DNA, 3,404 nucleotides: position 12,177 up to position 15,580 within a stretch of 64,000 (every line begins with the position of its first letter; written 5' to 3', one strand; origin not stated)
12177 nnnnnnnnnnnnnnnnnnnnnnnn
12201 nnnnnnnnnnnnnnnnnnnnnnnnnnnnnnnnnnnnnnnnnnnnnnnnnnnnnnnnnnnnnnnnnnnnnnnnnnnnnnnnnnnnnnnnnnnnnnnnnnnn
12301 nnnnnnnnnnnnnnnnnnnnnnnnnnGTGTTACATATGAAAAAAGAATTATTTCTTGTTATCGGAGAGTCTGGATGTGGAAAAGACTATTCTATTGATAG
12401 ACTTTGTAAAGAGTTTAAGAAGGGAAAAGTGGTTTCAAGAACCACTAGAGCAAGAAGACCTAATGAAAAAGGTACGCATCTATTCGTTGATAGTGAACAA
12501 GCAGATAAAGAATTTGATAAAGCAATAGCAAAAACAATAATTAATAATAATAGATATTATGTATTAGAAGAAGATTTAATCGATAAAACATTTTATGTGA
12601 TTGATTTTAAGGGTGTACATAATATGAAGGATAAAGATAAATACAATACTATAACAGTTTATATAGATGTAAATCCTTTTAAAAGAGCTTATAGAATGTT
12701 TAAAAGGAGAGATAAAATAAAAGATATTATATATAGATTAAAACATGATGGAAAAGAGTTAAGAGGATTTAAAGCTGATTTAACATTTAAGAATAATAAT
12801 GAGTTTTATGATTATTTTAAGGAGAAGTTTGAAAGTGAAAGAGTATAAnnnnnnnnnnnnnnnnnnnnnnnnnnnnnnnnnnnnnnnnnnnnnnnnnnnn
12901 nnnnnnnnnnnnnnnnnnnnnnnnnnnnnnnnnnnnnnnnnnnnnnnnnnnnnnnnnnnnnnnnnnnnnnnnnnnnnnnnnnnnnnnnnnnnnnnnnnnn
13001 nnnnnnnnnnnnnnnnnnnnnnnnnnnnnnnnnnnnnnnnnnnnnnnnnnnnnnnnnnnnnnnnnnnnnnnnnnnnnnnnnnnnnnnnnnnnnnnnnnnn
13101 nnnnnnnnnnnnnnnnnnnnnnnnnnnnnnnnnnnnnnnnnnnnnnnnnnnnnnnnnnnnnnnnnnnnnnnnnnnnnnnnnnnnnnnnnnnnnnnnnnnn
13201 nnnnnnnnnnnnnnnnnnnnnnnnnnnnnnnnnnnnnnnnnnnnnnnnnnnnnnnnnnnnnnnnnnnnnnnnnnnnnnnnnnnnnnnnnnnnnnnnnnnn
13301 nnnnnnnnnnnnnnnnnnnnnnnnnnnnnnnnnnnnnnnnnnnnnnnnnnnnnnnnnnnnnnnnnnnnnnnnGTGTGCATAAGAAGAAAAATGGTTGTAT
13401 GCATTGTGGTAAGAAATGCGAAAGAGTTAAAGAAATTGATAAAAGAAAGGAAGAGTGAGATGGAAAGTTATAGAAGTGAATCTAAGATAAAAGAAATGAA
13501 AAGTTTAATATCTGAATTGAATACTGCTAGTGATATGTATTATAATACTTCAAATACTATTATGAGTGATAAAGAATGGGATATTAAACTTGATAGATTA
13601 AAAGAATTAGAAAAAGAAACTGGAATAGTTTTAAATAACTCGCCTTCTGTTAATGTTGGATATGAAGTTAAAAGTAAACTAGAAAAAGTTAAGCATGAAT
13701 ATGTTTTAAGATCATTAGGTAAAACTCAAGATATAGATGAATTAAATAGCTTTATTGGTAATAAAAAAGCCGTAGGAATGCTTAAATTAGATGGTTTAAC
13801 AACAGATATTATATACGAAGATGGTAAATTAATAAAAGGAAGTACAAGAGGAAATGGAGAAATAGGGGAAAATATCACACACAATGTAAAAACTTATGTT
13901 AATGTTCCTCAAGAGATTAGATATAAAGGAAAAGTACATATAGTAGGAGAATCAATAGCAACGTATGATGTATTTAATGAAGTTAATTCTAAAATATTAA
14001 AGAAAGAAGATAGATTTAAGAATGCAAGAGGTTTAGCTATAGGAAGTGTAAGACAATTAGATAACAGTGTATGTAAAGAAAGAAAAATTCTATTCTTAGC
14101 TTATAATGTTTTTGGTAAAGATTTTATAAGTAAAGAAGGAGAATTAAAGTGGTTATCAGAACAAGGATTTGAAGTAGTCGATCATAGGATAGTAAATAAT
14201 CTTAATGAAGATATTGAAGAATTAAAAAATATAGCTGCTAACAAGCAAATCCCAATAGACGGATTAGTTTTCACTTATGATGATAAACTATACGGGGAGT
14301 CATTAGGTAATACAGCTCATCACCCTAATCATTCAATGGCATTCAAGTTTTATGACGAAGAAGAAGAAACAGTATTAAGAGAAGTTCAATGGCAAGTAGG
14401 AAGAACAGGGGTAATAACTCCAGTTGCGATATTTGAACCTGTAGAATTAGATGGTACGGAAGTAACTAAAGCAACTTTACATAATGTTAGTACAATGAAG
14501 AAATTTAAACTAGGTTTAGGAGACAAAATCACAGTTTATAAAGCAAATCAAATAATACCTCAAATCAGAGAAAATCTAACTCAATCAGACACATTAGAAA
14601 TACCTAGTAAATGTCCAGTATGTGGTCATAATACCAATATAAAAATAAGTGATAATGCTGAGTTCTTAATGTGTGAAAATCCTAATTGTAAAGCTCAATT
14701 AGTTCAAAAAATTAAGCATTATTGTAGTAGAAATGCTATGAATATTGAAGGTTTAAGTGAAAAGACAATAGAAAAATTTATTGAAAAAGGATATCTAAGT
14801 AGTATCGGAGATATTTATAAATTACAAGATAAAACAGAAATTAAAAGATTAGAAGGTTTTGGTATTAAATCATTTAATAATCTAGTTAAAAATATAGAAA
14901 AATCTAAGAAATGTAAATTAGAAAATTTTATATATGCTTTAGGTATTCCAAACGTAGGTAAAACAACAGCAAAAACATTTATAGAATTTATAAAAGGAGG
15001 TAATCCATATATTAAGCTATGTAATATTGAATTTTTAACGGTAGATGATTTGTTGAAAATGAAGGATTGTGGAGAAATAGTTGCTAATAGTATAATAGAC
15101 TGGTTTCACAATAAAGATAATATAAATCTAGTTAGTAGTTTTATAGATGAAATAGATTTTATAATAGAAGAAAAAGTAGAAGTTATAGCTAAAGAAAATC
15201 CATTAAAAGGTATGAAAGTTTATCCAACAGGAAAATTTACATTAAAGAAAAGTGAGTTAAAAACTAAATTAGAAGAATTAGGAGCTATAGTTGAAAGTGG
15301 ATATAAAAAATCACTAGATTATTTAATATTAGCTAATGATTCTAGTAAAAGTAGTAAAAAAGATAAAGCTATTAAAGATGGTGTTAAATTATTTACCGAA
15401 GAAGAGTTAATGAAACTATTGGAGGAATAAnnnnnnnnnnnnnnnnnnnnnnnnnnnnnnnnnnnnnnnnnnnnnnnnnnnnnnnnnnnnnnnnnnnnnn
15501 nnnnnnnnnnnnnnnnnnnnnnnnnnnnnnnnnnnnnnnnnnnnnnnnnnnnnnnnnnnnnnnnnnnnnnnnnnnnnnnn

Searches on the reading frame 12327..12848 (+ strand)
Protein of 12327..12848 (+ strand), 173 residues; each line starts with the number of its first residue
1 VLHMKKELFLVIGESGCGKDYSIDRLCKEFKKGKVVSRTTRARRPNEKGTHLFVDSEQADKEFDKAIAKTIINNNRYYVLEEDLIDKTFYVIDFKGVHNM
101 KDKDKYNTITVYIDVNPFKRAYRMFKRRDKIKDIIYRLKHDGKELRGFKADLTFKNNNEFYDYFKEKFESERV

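Call 63: search_protein_families(library=pfam, proteins=[window:12327-12848:+], max_evalue=0.01)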
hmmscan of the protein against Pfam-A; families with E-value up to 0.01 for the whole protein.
window:12327-12848:+ (173 aa): 1 family
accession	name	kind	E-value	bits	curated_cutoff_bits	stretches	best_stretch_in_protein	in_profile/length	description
PF00625.27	Guanylate_kin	-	9.6e-06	25.8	25.2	1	8-129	4-136/182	Guanylate kinase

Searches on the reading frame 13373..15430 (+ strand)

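Call 28: search_protein_families(library=phrogs, proteins=[window:13373-15430:+], max_evalue=0.00001)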
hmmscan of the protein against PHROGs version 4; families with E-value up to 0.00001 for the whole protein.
window:13373-15430:+ (685 aa): 4 families
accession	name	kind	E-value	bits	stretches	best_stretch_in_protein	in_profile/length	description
phrog_3869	-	DNA, RNA and nucleotide metabolism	8.5e-176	587.3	1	36-683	3-653/656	NAD-dependent DNA ligase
phrog_3359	-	DNA, RNA and nucleotide metabolism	3.5e-54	185.2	1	47-401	6-322/325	NAD-dependent DNA ligase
phrog_3498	-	DNA, RNA and nucleotide metabolism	4.9e-36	125.8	1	408-683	3-253/256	NAD-dependent DNA ligase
phrog_2561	-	DNA, RNA and nucleotide metabolism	8.9e-09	36.8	1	589-684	72-161/167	DNA ligase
